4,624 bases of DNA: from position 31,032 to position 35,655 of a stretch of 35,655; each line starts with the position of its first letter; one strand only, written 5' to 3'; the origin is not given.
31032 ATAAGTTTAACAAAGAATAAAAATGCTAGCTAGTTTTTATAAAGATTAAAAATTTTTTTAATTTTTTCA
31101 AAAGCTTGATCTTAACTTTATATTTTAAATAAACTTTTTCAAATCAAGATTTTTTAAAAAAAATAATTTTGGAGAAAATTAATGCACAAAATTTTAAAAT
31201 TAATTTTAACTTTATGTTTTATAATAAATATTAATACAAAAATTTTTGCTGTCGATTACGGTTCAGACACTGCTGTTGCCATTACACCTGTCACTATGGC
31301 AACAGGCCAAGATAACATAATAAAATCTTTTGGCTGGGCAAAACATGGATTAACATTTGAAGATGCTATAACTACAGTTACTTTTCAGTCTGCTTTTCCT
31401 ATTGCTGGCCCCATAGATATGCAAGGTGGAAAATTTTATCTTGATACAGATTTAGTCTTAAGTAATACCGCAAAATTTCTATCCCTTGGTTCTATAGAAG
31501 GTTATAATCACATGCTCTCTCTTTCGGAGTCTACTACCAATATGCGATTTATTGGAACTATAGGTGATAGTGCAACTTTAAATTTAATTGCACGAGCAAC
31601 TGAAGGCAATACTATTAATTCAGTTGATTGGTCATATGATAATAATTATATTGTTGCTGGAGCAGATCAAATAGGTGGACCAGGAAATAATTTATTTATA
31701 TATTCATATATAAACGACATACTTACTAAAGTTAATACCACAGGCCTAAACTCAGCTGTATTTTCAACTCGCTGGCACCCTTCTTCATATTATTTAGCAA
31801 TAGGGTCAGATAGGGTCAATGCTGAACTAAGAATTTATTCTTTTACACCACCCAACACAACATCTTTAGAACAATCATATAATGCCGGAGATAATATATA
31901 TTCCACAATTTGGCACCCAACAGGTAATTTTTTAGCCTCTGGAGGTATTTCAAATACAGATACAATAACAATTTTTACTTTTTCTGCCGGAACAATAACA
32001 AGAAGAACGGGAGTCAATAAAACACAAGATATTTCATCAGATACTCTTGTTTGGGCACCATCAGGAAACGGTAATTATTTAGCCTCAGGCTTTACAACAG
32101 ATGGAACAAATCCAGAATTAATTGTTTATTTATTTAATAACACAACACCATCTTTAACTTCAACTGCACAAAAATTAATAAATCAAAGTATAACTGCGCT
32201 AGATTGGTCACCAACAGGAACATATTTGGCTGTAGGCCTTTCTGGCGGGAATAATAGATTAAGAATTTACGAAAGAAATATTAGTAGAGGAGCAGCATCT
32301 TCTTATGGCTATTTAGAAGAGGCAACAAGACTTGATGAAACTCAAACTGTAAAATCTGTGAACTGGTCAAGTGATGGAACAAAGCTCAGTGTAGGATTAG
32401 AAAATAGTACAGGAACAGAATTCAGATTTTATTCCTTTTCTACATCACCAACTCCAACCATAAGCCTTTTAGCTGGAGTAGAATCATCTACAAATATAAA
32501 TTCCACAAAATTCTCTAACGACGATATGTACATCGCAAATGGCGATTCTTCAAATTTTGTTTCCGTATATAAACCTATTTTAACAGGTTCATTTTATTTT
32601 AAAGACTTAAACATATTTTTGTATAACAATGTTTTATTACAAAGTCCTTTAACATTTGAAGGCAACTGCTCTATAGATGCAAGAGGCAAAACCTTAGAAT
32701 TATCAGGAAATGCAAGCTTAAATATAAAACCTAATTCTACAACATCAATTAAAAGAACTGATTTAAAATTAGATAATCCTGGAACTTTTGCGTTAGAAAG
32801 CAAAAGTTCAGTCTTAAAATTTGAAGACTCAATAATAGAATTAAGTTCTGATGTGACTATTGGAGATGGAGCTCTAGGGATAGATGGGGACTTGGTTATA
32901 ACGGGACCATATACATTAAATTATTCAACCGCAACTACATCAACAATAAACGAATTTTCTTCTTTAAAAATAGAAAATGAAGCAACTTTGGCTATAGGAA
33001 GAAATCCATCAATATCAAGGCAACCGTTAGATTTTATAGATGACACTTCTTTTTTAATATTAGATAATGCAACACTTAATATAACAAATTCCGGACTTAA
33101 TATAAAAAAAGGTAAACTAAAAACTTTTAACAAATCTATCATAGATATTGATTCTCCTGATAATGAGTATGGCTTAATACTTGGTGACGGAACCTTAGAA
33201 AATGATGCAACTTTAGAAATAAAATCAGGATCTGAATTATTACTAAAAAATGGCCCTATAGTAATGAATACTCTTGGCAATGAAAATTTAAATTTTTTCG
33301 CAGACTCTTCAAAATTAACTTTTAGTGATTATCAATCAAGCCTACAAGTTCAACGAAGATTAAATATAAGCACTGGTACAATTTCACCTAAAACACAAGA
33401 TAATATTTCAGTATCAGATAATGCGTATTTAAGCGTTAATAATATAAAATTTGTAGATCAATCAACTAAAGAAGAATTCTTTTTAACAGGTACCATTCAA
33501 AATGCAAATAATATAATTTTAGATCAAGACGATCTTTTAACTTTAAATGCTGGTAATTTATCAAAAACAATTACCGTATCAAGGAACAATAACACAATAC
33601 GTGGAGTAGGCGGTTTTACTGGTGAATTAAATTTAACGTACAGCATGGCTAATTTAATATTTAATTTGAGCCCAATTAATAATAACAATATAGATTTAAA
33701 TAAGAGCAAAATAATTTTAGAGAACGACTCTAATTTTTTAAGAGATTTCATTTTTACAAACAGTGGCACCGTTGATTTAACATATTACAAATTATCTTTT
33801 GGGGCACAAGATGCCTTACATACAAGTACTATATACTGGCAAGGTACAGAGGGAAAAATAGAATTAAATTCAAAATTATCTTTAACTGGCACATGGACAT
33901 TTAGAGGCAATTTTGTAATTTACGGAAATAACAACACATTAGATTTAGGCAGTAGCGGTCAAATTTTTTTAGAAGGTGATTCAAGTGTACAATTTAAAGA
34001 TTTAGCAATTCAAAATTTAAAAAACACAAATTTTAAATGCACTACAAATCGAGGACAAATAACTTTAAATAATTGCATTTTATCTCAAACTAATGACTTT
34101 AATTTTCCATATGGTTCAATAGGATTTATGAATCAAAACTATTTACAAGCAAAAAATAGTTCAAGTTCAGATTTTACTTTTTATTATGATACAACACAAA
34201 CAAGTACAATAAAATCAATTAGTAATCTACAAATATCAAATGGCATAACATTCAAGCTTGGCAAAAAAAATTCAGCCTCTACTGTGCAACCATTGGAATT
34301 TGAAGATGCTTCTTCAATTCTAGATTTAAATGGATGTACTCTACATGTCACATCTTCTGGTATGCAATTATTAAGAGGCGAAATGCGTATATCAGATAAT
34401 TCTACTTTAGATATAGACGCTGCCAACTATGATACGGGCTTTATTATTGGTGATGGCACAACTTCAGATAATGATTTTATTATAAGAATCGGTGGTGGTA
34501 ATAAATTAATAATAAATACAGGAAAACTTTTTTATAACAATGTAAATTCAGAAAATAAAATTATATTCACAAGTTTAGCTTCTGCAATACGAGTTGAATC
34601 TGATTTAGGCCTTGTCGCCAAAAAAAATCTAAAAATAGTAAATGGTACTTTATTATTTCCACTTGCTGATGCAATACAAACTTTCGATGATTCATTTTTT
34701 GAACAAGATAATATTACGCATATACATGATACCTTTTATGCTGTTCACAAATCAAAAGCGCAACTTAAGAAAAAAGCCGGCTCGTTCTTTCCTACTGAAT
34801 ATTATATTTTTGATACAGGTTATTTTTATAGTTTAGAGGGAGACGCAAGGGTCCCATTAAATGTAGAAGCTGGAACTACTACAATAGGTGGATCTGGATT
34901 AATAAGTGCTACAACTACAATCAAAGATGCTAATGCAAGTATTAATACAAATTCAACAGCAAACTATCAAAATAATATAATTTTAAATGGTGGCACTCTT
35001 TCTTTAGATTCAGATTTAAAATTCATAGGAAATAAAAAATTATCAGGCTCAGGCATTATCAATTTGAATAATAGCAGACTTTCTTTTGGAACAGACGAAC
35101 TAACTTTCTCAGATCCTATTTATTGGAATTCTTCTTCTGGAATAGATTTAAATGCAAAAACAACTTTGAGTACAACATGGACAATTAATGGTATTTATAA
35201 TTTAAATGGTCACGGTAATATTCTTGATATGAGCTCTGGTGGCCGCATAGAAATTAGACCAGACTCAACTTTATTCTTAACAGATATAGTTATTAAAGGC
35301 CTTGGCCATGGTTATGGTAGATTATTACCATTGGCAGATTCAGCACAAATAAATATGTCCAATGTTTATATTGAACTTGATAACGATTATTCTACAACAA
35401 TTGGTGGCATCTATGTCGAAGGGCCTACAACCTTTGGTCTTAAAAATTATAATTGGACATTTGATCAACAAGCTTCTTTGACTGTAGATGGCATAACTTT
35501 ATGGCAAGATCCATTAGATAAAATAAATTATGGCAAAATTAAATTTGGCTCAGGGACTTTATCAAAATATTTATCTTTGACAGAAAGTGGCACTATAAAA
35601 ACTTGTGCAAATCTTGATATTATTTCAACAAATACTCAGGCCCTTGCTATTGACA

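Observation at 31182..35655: Unlisted giant ORF (at least 1,491 codons, open at the window edge) encoding a secreted propeller-plus-repeat-array protein of no family I can name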

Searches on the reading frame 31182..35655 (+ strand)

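Call 4: search_protein_families(library=pfam, proteins=[window:31182-35655:+], max_evalue=1)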
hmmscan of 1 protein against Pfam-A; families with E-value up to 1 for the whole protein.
window:31182-35655:+ (1491 aa): 12 families
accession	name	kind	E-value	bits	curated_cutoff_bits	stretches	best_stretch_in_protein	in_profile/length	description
PF24807.1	WD40_CDC20-Fz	-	8e-15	55.3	200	2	315-464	31-163/292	CDC20/Fizzy WD40 domain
PF00400.38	WD40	-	1.1e-14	54.6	27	2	335-363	12-38/39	WD domain, G-beta repeat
PF23414.1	Beta-prop_EML_2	-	7.1e-14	52.3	90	3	291-403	45-140/266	Echinoderm microtubule-associated protein second beta-propeller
PF25174.1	Beta-prop_THOC3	-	7.2e-14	51.9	305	1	143-352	3-189/272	THOC3 beta-propeller domain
PF24817.1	WD40_WDHD1_1st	-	5.2e-09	36.1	109.9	1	134-351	80-282/291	WDHD1 first WD40 domain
PF12894.13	ANAPC4_WD40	-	1.5e-08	35.2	22.9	1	333-360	37-64/91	Anaphase-promoting complex subunit 4 WD40 domain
PF24814.1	WD40_Prp19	-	2.8e-08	33.6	320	1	186-403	87-276/281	Prp19 WD40 domain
PF23389.1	Beta-prop_WDR19_1st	-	2.8e-06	27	27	1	243-369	4-114/325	WDR19 first beta-propeller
PF23383.1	Beta-prop_IFT140_1st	-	4.2e-05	22.9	27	2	241-353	19-121/406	IFT140 first beta-propeller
PF23775.1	Beta-prop_RIG_2nd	-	0.00015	21.7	80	1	181-402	28-229/278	RIG second beta-propeller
PF04762.18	Beta-prop_ELP1_1st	-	0.0012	18.2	26.8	1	282-409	208-326/359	ELP1 first N-terminal beta-propeller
PF20623.4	Sgo0707_N2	-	0.027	14.4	27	0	983-1029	86-131/141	Sgo0707 N2 domain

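Call 5: search_protein_families(library=ncbifam, proteins=[window:31182-35655:+], max_evalue=1)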
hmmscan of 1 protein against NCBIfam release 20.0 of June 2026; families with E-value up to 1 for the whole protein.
window:31182-35655:+ (1491 aa): 0 families

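Call 8: find_homologous_proteins(query=window:31182-35655:+)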
Query window:31182-35655:+ (1491 aa): 12 proteins with E <= 0.001 among 8000 candidates.
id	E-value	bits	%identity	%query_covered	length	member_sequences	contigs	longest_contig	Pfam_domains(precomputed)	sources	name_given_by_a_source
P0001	0.0e+0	3269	100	100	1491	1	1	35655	PF23389.2,PF25174.2,PF24814.2,PF23381.2,PF12894.14,PF24807.2,PF25175.2,PF24817.2,PF00400.39,PF23414.2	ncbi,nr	ncbi:hypothetical protein K9L05_00220, partial [Candidatus Babeliales bacterium]|nr:hypothetical pro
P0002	0.0e+0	2404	72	100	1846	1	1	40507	PF25174.2,PF23381.2,PF12894.14,PF04762.19,PF24807.2,PF24817.2,PF00400.39,PF23414.2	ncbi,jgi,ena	ncbi:MAG: hypothetical protein WC436_04935 [Candidatus Babeliales bacterium]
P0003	0.0e+0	1351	49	88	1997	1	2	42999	PF25174.2,PF24814.2,PF23381.2,PF12894.14,PF24807.2,PF24817.2,PF00400.39,PF23414.2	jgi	jgi:hypothetical protein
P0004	0.0e+0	1072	38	99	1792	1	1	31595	PF23389.2,PF25174.2,PF23381.2,PF12894.14,PF24807.2,PF24817.2,PF00400.39,PF23414.2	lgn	-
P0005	0.0e+0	1048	39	100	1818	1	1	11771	PF25174.2,PF24814.2,PF23381.2,PF23383.2,PF12894.14,PF24807.2,PF26550.2,PF24817.2,PF00400.39,PF23414.2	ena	-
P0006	6.4e-237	808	33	100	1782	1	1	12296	-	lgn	-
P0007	1.4e-231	790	33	99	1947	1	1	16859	PF25174.2,PF23381.2,PF23414.2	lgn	-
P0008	1.4e-80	290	28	22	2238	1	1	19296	PF25174.2,PF24814.2,PF23381.2,PF25173.2,PF23383.2,PF12894.14,PF04762.19,PF25175.2,PF21783.3,PF24817.2,PF24796.2,PF07676.19,PF23389.2,PF10282.16,PF08662.18,PF24807.2,PF26550.2,PF25460.2,PF00400.39,PF23414.2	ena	-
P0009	1.6e-28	117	26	23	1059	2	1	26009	PF25168.2,PF10647.16,PF24817.2,PF22494.4,PF23389.2,PF24797.2,PF25460.2,PF00400.39,PF04053.21,PF23414.2,PF23775.2,PF25174.2,PF24814.2,PF23381.2,PF23383.2,PF12894.14,PF04762.19,PF25175.2,PF21783.3,PF07676.19,PF23409.2,PF10282.16,PF08662.18,PF24807.2,PF26550.2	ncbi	-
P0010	6.0e-28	115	29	21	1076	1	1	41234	PF25168.2,PF24105.2,PF24817.2,PF22494.4,PF23389.2,PF24797.2,PF18975.7,PF25460.2,PF00400.39,PF04053.21,PF23414.2,PF23775.2,PF25174.2,PF24814.2,PF23381.2,PF25173.2,PF23383.2,PF12894.14,PF04762.19,PF25175.2,PF07676.19,PF23409.2,PF10282.16,PF08662.18,PF24807.2,PF26550.2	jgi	-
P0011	1.4e-23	101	30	15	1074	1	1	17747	PF25168.2,PF00930.28,PF24817.2,PF02239.23,PF22494.4,PF23389.2,PF24797.2,PF18975.7,PF25460.2,PF00400.39,PF23749.2,PF04053.21,PF23414.2,PF23775.2,PF25174.2,PF24814.2,PF23381.2,PF25173.2,PF23383.2,PF12894.14,PF04762.19,PF25175.2,PF23185.2,PF07676.19,PF16755.12,PF10282.16,PF08662.18,PF24807.2,PF26550.2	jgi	-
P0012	6.0e-7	46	28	15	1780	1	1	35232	PF25168.2,PF24105.2,PF24805.2,PF25048.2,PF24017.3,PF23342.2,PF23411.2,PF13570.14,PF24817.2,PF23798.2,PF23393.3,PF23389.2,PF24797.2,PF20426.5,PF05729.19,PF25460.2,PF00400.39,PF04471.19,PF23414.2,PF25178.1,PF23410.5,PF23775.2,PF25174.2,PF24814.2,PF23381.2,PF25173.2,PF23383.2,PF25171.2,PF12894.14,PF251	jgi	jgi:WD40 repeat protein/uncharacterized protein YjbI with pentapeptide repeats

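Call 10: find_encoding_contigs(protein=P0002, flank=10000, max_places=3)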
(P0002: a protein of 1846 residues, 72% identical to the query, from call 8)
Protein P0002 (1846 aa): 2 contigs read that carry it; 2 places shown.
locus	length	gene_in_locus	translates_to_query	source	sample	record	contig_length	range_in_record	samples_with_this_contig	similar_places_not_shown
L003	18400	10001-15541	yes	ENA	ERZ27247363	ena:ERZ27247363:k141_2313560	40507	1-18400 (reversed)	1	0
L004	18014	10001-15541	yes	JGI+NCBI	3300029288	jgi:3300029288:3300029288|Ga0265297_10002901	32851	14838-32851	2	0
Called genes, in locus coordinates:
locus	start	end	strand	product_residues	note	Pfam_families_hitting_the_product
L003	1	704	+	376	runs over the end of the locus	PF02163:Peptidase_M50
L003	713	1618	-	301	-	PF03331:LpxC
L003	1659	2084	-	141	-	PF00572:Ribosomal_L13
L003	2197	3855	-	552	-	PF06418:CTP_synth_N, PF00117:GATase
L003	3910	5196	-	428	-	PF05195:AMP_N, PF00557:Peptidase_M24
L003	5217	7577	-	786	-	-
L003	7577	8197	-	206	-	PF01751:Toprim, PF13662:Toprim_4, PF21175:RecR_C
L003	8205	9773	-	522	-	PF14849:YidC_periplas (weak), PF02096:60KD_IMP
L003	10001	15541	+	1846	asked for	PF12894:ANAPC4_WD40 (faint), PF23381:Beta-prop_IFT122_1st (weak), PF24807:WD40_CDC20-Fz (faint), PF00400:WD40 (faint), PF04762:Beta-prop_ELP1_1st (faint), PF23414:Beta-prop_EML_2 (faint), PF24817:WD40_WDHD1_1st (faint), PF25174:Beta-prop_THOC3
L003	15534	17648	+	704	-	PF13431:TPR_17 (weak), PF13424:TPR_12 (weak), PF13432:TPR_16, PF00515:TPR_1 (weak), PF23914:TPR_CcmH_CycH (weak), PF12895:ANAPC3 (weak), PF13432:TPR_16 (weak), PF14559:TPR_19 (weak), +12 more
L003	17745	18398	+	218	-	?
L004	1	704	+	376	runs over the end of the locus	PF02163:Peptidase_M50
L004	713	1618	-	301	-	PF03331:LpxC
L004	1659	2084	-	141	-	PF00572:Ribosomal_L13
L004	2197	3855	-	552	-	PF06418:CTP_synth_N, PF00117:GATase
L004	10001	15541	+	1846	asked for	PF12894:ANAPC4_WD40 (faint), PF23381:Beta-prop_IFT122_1st (weak), PF24807:WD40_CDC20-Fz (faint), PF00400:WD40 (faint), PF04762:Beta-prop_ELP1_1st (faint), PF23414:Beta-prop_EML_2 (faint), PF24817:WD40_WDHD1_1st (faint), PF25174:Beta-prop_THOC3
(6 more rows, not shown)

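Call 27: find_encoding_contigs(protein=P0004, flank=8000, max_places=2)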
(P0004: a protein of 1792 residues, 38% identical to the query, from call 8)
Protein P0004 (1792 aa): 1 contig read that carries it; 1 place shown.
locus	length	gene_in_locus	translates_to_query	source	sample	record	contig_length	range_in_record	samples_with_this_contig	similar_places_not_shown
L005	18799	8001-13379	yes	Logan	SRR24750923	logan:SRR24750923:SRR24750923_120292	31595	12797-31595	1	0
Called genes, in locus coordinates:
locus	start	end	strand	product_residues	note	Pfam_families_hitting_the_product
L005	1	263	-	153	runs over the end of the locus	PF01243:PNPOx_N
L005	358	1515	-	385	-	PF04055:Radical_SAM, PF06969:HemN_C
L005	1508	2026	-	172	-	-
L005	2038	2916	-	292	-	PF01882:DUF58, PF13519:VWA_2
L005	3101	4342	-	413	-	PF02403:Seryl_tRNA_N, PF00587:tRNA-synt_2b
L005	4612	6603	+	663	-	-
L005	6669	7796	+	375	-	PF00962:A_deaminase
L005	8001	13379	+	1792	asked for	PF23414:Beta-prop_EML_2 (faint), PF00400:WD40 (faint), PF12894:ANAPC4_WD40 (faint), PF23381:Beta-prop_IFT122_1st (faint), PF23389:Beta-prop_WDR19_1st (faint), PF24807:WD40_CDC20-Fz (faint), PF24817:WD40_WDHD1_1st (faint), PF25174:Beta-prop_THOC3 (weak)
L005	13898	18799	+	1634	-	?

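Call 28: find_encoding_contigs(protein=P0003, flank=8000, max_places=2)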
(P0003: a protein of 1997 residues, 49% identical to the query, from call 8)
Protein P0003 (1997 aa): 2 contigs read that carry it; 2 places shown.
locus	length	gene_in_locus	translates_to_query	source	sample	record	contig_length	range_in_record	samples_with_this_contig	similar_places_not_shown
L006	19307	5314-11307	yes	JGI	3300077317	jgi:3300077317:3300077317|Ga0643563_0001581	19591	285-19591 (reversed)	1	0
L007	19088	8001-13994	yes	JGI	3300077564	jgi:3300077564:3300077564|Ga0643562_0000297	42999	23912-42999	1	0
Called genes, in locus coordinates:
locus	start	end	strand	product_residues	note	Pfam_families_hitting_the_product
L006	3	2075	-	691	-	?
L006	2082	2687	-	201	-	PF02132:RecR_ZnF (weak), PF13662:Toprim_4, PF01751:Toprim, PF21175:RecR_C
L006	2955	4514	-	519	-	PF14849:YidC_periplas, PF02096:60KD_IMP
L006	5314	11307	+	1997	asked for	PF00400:WD40 (faint), PF12894:ANAPC4_WD40 (faint), PF23381:Beta-prop_IFT122_1st, PF23414:Beta-prop_EML_2, PF24807:WD40_CDC20-Fz (weak), PF24814:WD40_Prp19 (faint), PF24817:WD40_WDHD1_1st (weak), PF25174:Beta-prop_THOC3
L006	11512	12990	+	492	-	PF00289:Biotin_carb_N, PF02655:ATP-grasp_3 (faint), PF02786:CPSase_L_D2, PF07478:Dala_Dala_lig_C, PF08443:RimK (weak), PF02785:Biotin_carb_C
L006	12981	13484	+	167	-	PF00364:Biotin_lipoyl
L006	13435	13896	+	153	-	PF00376:MerR (weak), PF13411:MerR_1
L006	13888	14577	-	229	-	PF00398:RrnaAD, PF05175:MTS (weak), PF05891:Methyltransf_PK (weak), PF13489:Methyltransf_23 (weak), PF13649:Methyltransf_25, PF13847:Methyltransf_31 (weak), PF08242:Methyltransf_12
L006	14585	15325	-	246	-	PF00398:RrnaAD, PF08242:Methyltransf_12 (weak), PF13649:Methyltransf_25 (weak)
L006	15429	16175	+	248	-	PF01509:TruB_N, PF16198:TruB_C_2 (faint)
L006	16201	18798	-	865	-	-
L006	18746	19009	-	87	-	-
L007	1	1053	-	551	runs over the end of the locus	PF06418:CTP_synth_N, PF00117:GATase, PF07722:Peptidase_C26 (faint)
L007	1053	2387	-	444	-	PF05195:AMP_N, PF00557:Peptidase_M24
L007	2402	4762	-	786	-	-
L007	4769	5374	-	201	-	PF02132:RecR_ZnF (weak), PF13662:Toprim_4, PF01751:Toprim, PF21175:RecR_C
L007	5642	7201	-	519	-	PF14849:YidC_periplas, PF02096:60KD_IMP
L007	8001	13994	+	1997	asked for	PF00400:WD40 (faint), PF12894:ANAPC4_WD40 (faint), PF23381:Beta-prop_IFT122_1st, PF23414:Beta-prop_EML_2, PF24807:WD40_CDC20-Fz (weak), PF24814:WD40_Prp19 (faint), PF24817:WD40_WDHD1_1st (weak), PF25174:Beta-prop_THOC3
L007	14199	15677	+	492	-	PF00289:Biotin_carb_N, PF02655:ATP-grasp_3 (faint), PF02786:CPSase_L_D2, PF07478:Dala_Dala_lig_C, PF08443:RimK (weak), PF02785:Biotin_carb_C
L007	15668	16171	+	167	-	PF00364:Biotin_lipoyl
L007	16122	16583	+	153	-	PF00376:MerR (weak), PF13411:MerR_1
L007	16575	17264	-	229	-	PF00398:RrnaAD, PF05175:MTS (weak), PF05891:Methyltransf_PK (weak), PF13489:Methyltransf_23 (weak), PF13649:Methyltransf_25, PF13847:Methyltransf_31 (weak), PF08242:Methyltransf_12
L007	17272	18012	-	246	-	PF00398:RrnaAD, PF08242:Methyltransf_12 (weak), PF13649:Methyltransf_25 (weak)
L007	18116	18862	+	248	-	PF01509:TruB_N, PF16198:TruB_C_2 (faint)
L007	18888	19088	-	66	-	?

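Call 39: find_related_loci(query=A2, collection=genome_contigs, flank=6000)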
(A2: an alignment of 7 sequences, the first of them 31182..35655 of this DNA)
Query A2 (1491 aa) in genome_contigs; peptide patterns used: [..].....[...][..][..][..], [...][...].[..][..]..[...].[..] (x = any residue, [..] = any of these).
68 stretches matched a pattern; 19 encode a relative of the query (tblastn E <= 1e-3); 16 distinct loci.
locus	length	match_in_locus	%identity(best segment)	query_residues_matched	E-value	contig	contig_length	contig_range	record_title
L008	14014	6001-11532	72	1-1491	0e+0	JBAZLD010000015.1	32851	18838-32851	MAG: Candidatus Babeliales bacterium isolate SO_2017_LW4_16 scaffold_2965_c1_LW137-91_2017, whole genome shotgun sequenc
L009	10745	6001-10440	59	7-1491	0e+0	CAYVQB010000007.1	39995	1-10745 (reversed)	MAG TPA_asm: uncultured Pseudomonadota bacterium isolate binchicken_co181_168 genome assembly, contig: NODE_1196_length_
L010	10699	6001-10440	48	7-1488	0e+0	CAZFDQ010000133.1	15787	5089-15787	MAG TPA_asm: uncultured Pseudomonadota bacterium isolate SRP067234_co1_40 genome assembly, contig: k99_512887, whole gen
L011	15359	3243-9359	38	26-1488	0e+0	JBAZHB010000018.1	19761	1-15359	MAG: Candidatus Babeliales bacterium isolate SO_2017_LW3_6 NODE_7285_length_19761_cov_1.617347_LW162_2017, whole genome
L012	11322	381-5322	32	9-1412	0e+0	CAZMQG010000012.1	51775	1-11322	MAG TPA_asm: uncultured Pseudomonadota bacterium isolate SRP278314_co2_28 genome assembly, contig: NODE_983_length_51775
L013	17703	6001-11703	33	21-1488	0e+0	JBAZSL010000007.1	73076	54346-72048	MAG: Candidatus Babeliales bacterium isolate SO_2017_GW1_172 NODE_2111_length_73076_cov_1.469191_OW334_2017, whole genom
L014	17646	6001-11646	33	5-1436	4e-178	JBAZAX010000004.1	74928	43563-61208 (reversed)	MAG: Candidatus Babeliales bacterium isolate SO_2017_GW1_1 NODE_2034_length_74928_cov_1.195318_OW334_2017, whole genome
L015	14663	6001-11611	33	3-1444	0e+0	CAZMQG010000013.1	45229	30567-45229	MAG TPA_asm: uncultured Pseudomonadota bacterium isolate SRP278314_co2_28 genome assembly, contig: NODE_1182_length_4522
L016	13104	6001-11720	33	4-1473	0e+0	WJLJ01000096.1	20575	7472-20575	MAG: Candidatus Dependentiae bacterium isolate Bin_169 k141_4751340, whole genome shotgun sequence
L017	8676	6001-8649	33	7-1316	3e-145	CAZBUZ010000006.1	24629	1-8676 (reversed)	MAG TPA_asm: uncultured Pseudomonadota bacterium isolate SRP239243_co1_192 genome assembly, contig: NODE_3082_length_246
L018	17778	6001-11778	33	360-1473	1e-140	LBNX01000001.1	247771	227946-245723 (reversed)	MAG: candidate division TM6 bacterium GW2011_GWF2_28_16 SZ59_C0001, whole genome shotgun sequence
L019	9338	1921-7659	35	3-1488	6e-130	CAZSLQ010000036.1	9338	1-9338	MAG TPA_asm: uncultured Pseudomonadota bacterium isolate SRP239243_co2_377 genome assembly, contig: NODE_12982_length_93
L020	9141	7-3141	42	486-1488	1e-76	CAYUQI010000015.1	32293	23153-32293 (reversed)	MAG TPA_asm: uncultured Pseudomonadota bacterium isolate SRP278314_co1_354 genome assembly, contig: NODE_1782_length_322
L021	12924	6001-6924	39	710-1443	9e-33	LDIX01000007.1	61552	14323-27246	MAG: candidate division TM6 bacterium UASB340 scaffold7, whole genome shotgun sequence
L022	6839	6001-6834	34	87-365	1e-32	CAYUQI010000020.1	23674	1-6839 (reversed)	MAG TPA_asm: uncultured Pseudomonadota bacterium isolate SRP278314_co1_354 genome assembly, contig: NODE_2697_length_236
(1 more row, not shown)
